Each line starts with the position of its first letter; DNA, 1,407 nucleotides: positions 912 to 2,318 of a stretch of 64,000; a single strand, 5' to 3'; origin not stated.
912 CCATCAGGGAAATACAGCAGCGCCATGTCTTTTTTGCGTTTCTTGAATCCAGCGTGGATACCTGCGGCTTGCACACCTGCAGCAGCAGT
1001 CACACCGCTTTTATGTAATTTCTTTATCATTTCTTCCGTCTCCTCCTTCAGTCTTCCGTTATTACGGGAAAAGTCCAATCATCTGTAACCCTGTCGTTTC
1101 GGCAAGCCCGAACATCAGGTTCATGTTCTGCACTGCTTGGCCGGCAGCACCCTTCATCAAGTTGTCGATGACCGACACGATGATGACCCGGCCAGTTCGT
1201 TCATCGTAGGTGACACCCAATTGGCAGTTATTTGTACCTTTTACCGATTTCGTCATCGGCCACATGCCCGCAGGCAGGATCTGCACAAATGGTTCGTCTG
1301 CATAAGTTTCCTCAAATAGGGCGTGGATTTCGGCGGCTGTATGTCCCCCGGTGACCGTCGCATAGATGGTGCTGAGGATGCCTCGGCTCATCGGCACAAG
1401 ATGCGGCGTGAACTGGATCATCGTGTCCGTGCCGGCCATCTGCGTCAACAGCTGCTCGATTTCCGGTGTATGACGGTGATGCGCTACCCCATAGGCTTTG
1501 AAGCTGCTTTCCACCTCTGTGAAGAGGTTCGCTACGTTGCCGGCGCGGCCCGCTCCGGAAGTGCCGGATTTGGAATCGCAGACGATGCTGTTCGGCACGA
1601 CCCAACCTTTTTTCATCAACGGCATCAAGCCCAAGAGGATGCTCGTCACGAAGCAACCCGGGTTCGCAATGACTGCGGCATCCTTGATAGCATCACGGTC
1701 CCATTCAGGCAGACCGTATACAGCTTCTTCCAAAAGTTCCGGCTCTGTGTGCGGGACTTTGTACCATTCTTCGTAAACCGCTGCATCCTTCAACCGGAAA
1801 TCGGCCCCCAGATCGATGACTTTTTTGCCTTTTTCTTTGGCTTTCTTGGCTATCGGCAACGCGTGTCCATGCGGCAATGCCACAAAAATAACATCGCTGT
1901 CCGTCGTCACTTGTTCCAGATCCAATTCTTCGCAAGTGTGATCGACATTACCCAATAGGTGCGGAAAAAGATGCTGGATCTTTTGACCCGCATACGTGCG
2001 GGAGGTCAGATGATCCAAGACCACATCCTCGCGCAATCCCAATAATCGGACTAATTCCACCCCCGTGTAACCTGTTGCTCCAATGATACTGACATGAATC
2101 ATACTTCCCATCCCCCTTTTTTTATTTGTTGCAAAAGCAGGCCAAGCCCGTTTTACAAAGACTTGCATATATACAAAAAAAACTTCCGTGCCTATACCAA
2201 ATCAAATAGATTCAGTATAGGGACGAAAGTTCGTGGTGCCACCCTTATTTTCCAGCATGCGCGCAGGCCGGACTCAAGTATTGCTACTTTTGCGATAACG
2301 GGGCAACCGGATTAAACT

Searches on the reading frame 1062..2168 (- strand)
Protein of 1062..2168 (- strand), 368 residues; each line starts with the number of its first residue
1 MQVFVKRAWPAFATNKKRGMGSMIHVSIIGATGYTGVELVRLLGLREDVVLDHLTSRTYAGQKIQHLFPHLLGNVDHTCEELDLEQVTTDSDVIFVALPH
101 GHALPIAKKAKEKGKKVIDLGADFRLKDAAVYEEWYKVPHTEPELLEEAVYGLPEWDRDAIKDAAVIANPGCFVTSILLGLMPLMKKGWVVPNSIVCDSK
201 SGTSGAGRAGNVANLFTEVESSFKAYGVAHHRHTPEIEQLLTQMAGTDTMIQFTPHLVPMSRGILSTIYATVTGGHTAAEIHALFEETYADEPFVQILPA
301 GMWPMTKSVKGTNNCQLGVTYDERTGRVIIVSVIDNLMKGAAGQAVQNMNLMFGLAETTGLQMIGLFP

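Call 49: find_encoding_contigs(protein=window:1062-2168:-, flank=10000, max_places=2)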
Protein window:1062-2168:- (368 aa): no gene with exactly this product is on record in the collection.
